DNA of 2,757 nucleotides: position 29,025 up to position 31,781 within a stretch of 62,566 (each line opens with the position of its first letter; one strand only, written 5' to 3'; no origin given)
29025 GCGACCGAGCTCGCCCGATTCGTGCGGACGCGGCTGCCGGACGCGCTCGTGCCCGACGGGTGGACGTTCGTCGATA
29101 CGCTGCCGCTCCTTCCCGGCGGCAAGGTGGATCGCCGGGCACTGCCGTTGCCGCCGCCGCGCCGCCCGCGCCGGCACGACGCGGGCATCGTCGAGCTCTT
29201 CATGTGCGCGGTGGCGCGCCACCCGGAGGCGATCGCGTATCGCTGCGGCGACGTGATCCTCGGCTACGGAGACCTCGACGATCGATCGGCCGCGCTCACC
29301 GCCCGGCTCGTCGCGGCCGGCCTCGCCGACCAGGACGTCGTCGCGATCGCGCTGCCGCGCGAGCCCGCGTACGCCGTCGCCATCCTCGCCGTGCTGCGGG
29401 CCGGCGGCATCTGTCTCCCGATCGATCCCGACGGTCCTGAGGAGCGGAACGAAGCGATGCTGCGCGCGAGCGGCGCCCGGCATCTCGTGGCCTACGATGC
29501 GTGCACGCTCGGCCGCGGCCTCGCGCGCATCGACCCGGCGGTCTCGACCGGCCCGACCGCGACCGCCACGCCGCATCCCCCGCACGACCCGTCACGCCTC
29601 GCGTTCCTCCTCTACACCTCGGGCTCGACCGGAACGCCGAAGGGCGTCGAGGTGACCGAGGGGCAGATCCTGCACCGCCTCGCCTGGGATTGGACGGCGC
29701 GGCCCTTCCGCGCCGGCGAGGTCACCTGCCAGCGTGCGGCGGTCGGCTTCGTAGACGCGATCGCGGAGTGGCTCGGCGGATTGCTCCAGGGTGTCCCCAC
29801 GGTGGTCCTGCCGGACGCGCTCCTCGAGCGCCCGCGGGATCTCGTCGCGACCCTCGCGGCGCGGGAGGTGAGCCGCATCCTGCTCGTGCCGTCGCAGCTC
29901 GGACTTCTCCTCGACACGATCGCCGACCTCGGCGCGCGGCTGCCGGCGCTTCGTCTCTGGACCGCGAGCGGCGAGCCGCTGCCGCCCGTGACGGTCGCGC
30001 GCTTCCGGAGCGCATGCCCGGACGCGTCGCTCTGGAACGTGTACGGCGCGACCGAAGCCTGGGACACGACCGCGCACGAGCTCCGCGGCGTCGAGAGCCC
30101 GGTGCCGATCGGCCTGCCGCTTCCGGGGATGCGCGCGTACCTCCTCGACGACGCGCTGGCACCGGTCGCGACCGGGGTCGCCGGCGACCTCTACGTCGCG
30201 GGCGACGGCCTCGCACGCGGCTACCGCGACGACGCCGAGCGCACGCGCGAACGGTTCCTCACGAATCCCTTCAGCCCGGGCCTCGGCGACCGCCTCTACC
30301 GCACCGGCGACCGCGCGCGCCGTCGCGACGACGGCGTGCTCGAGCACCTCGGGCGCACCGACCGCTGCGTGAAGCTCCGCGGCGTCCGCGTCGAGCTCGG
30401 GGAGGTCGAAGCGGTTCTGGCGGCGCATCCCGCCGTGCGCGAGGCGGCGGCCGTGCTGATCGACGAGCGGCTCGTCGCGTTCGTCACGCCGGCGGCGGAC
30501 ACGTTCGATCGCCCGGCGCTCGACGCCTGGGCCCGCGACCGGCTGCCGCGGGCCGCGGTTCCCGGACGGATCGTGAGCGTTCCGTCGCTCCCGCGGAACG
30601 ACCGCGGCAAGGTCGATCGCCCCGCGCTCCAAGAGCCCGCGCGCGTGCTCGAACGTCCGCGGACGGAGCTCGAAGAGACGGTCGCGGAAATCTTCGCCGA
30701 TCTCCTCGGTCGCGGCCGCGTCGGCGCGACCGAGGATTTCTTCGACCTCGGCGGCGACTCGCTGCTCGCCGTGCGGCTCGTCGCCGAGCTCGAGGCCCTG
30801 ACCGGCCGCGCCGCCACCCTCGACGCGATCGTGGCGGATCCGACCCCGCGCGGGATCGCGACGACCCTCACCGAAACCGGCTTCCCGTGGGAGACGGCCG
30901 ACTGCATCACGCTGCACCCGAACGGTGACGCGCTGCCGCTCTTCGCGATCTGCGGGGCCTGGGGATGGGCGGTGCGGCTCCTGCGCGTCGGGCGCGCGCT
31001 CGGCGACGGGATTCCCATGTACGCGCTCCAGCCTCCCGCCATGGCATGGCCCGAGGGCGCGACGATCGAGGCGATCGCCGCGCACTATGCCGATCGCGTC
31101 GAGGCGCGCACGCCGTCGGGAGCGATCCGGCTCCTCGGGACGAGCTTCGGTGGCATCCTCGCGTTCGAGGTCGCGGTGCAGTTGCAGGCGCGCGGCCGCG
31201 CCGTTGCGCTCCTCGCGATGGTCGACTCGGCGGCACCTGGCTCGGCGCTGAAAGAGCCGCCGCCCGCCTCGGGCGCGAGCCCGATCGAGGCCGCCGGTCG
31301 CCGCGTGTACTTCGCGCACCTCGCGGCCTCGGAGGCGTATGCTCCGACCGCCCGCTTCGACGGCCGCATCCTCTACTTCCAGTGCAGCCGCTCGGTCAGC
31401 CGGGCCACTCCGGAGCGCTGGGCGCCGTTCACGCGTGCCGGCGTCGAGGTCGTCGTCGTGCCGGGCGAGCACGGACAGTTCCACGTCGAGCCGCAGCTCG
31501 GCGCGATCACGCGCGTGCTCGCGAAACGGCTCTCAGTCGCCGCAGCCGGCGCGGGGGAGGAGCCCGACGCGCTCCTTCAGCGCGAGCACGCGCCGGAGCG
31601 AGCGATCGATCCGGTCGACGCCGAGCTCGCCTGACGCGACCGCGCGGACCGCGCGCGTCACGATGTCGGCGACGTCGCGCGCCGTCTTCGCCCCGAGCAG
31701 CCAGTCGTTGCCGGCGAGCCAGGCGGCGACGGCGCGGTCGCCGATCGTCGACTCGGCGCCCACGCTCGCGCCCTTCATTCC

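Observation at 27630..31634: A-A-T-TE synthetase: two adenylation domains, one carrier, no condensation domain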

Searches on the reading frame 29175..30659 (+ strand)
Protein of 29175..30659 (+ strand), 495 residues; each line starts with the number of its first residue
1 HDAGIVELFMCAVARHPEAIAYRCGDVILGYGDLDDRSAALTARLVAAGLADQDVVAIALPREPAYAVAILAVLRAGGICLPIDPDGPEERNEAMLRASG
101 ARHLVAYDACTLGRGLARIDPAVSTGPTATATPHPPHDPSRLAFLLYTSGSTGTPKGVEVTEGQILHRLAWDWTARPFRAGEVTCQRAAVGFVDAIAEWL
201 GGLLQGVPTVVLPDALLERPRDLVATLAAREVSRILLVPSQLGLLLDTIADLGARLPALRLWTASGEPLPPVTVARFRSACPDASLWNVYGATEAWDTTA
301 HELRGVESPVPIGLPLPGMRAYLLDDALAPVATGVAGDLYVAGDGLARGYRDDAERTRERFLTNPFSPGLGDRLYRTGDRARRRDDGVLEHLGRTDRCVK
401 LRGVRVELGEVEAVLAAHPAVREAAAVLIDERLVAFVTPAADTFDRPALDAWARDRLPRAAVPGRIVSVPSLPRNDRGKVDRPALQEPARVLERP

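Call 34: search_protein_families(library=ncbifam, proteins=[window:29175-30659:+], max_evalue=1e-10)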
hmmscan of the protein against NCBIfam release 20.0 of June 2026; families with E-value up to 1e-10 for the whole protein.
window:29175-30659:+ (495 aa): 79 families (the best 25 are shown)
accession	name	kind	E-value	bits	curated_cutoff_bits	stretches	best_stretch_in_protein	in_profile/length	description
TIGR01733.1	AA-adenyl-dom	subfamily_domain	6.2e-104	348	317.4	1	31-425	2-408/409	amino acid adenylation domain-containing protein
NF004282.0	PRK05691.1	subfamily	5.5e-80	268.2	4090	1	6-489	1134-1626/4334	non-ribosomal peptide synthase/polyketide synthase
NF041803.1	NRPS_SolG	exception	2.3e-77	260.6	2200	1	8-488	566-1073/1163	solanimycin non-ribosomal peptide synthetase SolG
NF038078.1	NRPS_MxcG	equivalog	2.9e-76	256.8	2300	1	5-488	458-959/1442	myxochelin non-ribosomal peptide synthetase MxcG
NF007605.2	PRK10252.1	equivalog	1.5e-62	211.5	2400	1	10-488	461-960/1292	enterobactin non-ribosomal peptide synthetase EntF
NF047350.1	aureusi_NRPS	equivalog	3.1e-55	186.9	2500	1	4-488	1435-1911/2373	aureusimine non-ribosomal peptide synthetase AusA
TIGR03098.1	ligase_PEP_1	hypoth_equivalog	3e-51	174.4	592.35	1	6-486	3-515/517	acyl-CoA ligase (AMP-forming), exosortase A system-associated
NF003417.0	PRK04813.1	subfamily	5.1e-51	173.8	476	1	12-487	12-501/505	D-alanine--poly(phosphoribitol) ligase subunit DltA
TIGR01734.1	D-ala-DACP-lig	equivalog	5e-48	163.9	559.85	1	13-487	10-500/504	D-alanine--poly(phosphoribitol) ligase subunit DltA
NF004837.0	PRK06187.1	subfamily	2.1e-45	155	476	1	131-489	161-522/531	long-chain-fatty-acid--CoA ligase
NF005858.0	PRK07787.1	subfamily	3e-42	144.7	575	1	12-486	10-469/471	acyl-CoA synthetase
NF004822.0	PRK06178.1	equivalog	1.4e-35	123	782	1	307-489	388-567/571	acyl-CoA synthetase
NF004511.1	PRK05852.1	equivalog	3.6e-34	118.3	650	1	6-487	2-502/505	FadD7 family fatty acid--CoA ligase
NF005863.0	PRK07798.1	subfamily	1e-33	116.7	543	1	143-483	167-525/540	acyl-CoA synthetase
NF006182.0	PRK08316.1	subfamily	5.9e-33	114.1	663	1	130-482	161-510/523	fatty acyl-CoA synthetase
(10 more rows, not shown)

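Call 35: search_solved_structures(query=window:29175-30659:+, max_evalue=1e-20, show_alignments=3)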
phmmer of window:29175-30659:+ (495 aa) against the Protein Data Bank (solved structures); distinct sequences matched with E-value up to 1e-20: 91 (the best 60 are shown).
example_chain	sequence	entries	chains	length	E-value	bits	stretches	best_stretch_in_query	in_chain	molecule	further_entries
8xjz_C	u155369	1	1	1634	1.2e-116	393.6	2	5-491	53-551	Peptide synthetase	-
6mfz_A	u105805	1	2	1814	3.9e-116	391.9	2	20-489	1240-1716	Linear gramicidin synthase subunit A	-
9be4_A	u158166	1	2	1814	3.9e-116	391.9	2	20-489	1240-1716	Linear gramicidin synthase subunit A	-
9be3_A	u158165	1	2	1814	3.9e-116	391.9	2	20-489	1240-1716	Linear gramicidin synthase subunit A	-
9meh_A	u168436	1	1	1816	3.9e-116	391.9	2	20-489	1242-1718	Linear gramicidin synthase subunit A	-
6mfy_A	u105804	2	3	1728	3.9e-116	391.9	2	20-489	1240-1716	Linear gramicidin synthase subunit A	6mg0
6p1j_A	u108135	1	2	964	1.1e-74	255.2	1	5-485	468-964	Txo2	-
6ea3_B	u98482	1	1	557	3.3e-72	247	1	9-488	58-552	adenylation domain of Fuscachelin synthetase component H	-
4gr5_A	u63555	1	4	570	8.7e-69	235.7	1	4-485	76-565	Non-ribosomal peptide synthetase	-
5u89_A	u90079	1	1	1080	7.1e-65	222.8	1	5-488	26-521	Amino acid adenylation domain protein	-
8jbr_A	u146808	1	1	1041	1.9e-61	211.5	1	3-488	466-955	McyA protein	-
8hlk_A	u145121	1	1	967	4.3e-61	210.3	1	3-488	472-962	Microcystin synthetase B (Fragment)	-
8www_A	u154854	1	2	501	1.6e-59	205.2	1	17-488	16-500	Carrier domain-containing protein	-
6oyf_A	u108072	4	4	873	2e-59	204.8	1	5-403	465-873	Txo1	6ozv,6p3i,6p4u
5ja1_A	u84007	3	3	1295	7.1e-59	203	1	13-489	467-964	Enterobactin synthase component F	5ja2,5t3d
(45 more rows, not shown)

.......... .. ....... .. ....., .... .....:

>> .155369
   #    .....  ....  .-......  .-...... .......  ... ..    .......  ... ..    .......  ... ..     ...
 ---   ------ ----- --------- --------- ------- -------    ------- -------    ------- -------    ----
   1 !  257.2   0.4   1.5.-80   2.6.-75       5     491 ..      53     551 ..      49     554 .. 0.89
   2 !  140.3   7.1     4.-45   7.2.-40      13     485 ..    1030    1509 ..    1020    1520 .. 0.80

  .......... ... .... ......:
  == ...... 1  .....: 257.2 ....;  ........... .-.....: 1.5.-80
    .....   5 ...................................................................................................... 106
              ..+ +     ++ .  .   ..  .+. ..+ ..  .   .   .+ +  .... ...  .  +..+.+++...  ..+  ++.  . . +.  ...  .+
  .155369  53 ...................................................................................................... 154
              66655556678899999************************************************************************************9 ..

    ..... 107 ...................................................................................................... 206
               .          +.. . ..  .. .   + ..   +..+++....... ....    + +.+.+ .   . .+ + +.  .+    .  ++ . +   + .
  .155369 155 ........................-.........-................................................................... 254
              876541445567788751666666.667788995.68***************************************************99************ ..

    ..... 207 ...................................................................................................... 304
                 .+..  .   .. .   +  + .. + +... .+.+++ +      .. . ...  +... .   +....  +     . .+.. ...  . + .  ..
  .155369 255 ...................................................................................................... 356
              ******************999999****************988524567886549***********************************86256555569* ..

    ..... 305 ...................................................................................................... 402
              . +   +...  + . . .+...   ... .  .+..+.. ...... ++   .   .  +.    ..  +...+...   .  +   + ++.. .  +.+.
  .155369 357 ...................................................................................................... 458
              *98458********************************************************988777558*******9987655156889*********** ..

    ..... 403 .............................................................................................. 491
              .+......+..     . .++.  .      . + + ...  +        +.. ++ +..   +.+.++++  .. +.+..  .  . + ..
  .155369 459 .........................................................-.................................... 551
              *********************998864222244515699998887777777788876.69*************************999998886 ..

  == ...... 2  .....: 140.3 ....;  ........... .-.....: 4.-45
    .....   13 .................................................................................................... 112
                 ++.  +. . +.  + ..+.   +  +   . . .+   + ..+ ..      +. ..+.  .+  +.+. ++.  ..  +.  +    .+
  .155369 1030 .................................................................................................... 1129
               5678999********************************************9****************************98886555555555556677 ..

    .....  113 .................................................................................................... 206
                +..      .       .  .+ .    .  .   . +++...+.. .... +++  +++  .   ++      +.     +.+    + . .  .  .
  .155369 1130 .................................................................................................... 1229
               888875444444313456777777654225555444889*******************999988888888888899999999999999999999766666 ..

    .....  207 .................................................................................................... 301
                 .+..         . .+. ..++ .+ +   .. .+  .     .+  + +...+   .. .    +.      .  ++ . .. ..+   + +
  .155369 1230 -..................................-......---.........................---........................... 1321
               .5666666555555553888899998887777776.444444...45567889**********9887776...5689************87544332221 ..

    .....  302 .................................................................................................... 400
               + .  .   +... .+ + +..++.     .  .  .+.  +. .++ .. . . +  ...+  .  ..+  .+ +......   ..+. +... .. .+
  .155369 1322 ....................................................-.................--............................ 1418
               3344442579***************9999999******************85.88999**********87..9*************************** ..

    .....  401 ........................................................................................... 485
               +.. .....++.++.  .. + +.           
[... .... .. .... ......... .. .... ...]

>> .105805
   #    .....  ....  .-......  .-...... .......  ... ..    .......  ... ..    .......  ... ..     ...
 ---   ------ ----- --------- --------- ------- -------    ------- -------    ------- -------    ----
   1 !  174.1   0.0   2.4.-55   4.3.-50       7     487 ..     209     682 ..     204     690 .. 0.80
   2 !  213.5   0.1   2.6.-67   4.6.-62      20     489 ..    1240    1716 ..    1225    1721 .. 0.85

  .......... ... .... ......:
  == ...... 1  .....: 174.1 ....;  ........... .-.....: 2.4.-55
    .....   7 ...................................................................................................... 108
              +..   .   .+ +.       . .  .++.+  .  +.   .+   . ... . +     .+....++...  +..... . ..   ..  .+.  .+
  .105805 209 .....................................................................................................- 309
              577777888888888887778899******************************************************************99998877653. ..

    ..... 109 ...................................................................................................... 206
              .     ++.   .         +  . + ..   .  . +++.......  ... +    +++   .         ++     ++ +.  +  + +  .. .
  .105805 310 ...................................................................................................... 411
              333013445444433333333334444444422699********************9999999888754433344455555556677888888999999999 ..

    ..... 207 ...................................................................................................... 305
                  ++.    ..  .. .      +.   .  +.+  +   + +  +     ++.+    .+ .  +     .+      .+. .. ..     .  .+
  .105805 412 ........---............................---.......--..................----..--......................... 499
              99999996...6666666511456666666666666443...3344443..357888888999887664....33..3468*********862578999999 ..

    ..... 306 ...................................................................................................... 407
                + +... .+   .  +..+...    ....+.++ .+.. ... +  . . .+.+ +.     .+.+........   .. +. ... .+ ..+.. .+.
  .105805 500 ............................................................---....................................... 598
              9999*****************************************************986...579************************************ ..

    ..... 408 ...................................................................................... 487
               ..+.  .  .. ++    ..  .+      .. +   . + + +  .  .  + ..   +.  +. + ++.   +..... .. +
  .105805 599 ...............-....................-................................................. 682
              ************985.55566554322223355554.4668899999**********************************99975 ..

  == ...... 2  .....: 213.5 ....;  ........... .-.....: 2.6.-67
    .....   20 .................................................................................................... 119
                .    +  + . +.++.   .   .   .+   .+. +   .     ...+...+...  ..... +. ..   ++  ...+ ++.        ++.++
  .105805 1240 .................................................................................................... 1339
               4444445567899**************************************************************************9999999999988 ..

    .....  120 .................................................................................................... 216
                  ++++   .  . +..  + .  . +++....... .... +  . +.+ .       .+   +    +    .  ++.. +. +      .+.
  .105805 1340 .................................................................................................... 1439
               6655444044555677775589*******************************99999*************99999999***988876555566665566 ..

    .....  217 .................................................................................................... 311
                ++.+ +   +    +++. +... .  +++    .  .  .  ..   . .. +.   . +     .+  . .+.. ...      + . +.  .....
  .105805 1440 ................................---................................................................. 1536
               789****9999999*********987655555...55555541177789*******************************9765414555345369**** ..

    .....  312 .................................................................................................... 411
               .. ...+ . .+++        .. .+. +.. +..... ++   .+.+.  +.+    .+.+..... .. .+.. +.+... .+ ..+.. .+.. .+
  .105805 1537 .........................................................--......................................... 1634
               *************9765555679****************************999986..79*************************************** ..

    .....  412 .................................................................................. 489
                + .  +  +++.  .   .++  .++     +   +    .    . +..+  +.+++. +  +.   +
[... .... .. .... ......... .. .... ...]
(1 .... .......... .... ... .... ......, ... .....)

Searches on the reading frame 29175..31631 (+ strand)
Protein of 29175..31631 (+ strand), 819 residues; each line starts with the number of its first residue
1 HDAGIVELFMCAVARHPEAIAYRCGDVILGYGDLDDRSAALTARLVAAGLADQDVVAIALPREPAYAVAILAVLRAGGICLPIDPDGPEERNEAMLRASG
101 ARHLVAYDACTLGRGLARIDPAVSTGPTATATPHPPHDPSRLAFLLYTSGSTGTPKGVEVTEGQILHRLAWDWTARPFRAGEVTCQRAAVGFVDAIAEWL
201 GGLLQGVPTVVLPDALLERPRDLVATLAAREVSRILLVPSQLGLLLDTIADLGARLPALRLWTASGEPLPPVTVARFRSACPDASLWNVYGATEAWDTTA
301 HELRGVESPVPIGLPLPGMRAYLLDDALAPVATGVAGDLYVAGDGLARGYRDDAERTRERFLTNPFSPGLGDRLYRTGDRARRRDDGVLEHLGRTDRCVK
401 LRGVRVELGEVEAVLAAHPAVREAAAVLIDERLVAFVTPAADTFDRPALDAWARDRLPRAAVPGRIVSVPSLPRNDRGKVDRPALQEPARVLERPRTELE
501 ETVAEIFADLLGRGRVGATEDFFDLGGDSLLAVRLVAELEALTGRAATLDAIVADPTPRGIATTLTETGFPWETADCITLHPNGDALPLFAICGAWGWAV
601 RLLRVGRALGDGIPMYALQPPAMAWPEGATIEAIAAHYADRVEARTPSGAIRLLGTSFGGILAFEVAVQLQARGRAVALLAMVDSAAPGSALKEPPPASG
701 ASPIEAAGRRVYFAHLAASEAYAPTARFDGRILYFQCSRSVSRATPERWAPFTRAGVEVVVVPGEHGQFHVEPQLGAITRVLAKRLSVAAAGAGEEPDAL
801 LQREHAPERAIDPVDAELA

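Call 72: search_dna_similar(query=window:29175-31631:+, collection=plasmids, mode=protein, max_rows=30, max_evalue=1e-30)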
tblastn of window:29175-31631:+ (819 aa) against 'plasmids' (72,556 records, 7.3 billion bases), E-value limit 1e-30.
In 4 record(s) the limit of 40 matching pieces per record was reached: places in those records are undercounted.
Records with a match: 1196; places in all: 6529; records where one place covers at least 80% of the query: 712.
Best place of each record, by identity: <60% 1196.
By first word of the organism name: Bacillus 171; Streptomyces 166; Rhizobium 153; Ralstonia 133; Phaeobacter 50; Sinorhizobium 49; Pseudosulfitobacter 45; Burkholderia 32; Bradyrhizobium 25; Rhodococcus 22; and 105 more.
By predicted mobility (MOB-suite, as given by PLSDB): non-mobilizable 723; mobilizable 245; conjugative 228.
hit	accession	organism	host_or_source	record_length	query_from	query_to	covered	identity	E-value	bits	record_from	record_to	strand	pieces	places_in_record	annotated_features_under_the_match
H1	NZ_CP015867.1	Streptomyces parvulus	-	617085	15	788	95%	35.8%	7e-70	259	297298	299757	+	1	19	non-ribosomal peptide synthetase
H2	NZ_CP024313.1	Rhizobium sp. NXC24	Phaseolus vulgaris,cell culture,plant ...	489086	8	790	96%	35.2%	1e-61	234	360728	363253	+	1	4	non-ribosomal peptide synthetase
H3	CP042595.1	Streptomyces albogriseolus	single cell,soil from Chengdu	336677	2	785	96%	34.8%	2e-71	264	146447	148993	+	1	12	record has no annotation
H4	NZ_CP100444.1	Streptomyces rimosus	pure culture,OTC cluster deletion ...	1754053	2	686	84%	39.8%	7e-87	310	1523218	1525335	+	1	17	record has no annotation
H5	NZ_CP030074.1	Streptomyces cadmiisoli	Whole organism,soil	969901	8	771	93%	35.2%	3e-77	281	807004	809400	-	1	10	non-ribosomal peptide synthetase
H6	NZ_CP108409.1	Kitasatospora sp. NBC_01300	-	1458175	3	789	96%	34.1%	1e-72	267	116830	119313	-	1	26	record has no annotation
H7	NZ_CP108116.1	Streptomyces sp. NBC_00212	-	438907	8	794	96%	33.8%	2e-79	288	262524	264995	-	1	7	amino acid adenylation domain-containing protein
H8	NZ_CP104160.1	Rhizobium sp. CB3060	Leucaena leucocephala,cell culture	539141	8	703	85%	38.2%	6e-74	271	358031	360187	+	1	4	non-ribosomal peptide synthetase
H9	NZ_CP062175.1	Mycetohabitans rhizoxinica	Rhizopus microsporus,bacterial culture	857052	5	787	96%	33.8%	4e-82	295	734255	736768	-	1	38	non-ribosomal peptide synthase/polyketide synthase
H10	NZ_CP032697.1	Rhizobium jaguaris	Calliandra grandiflora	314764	8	703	85%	38.0%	1e-64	243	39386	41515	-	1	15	non-ribosomal peptide synthetase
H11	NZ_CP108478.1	Streptomyces mirabilis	-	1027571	2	785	96%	33.7%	7e-62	235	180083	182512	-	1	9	record has no annotation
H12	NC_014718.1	Mycetohabitans rhizoxinica HKI 454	-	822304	5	787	96%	33.7%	1e-81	294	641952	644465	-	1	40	non-ribosomal peptide synthetase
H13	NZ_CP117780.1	Burkholderia sp. FERM BP-3421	soil sample,soil sample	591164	9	805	97%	33.1%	4e-57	221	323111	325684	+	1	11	non-ribosomal peptide synthetase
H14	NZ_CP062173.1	Mycetohabitans rhizoxinica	Rhizopus microsporus,bacterial ...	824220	5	787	96%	33.7%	3e-82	296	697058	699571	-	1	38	non-ribosomal peptide synthase/polyketide synthase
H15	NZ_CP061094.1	Roseomonas marmotae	Marmota himalayana,pure culture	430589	2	706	86%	37.4%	4e-69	257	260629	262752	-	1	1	non-ribosomal peptide synthetase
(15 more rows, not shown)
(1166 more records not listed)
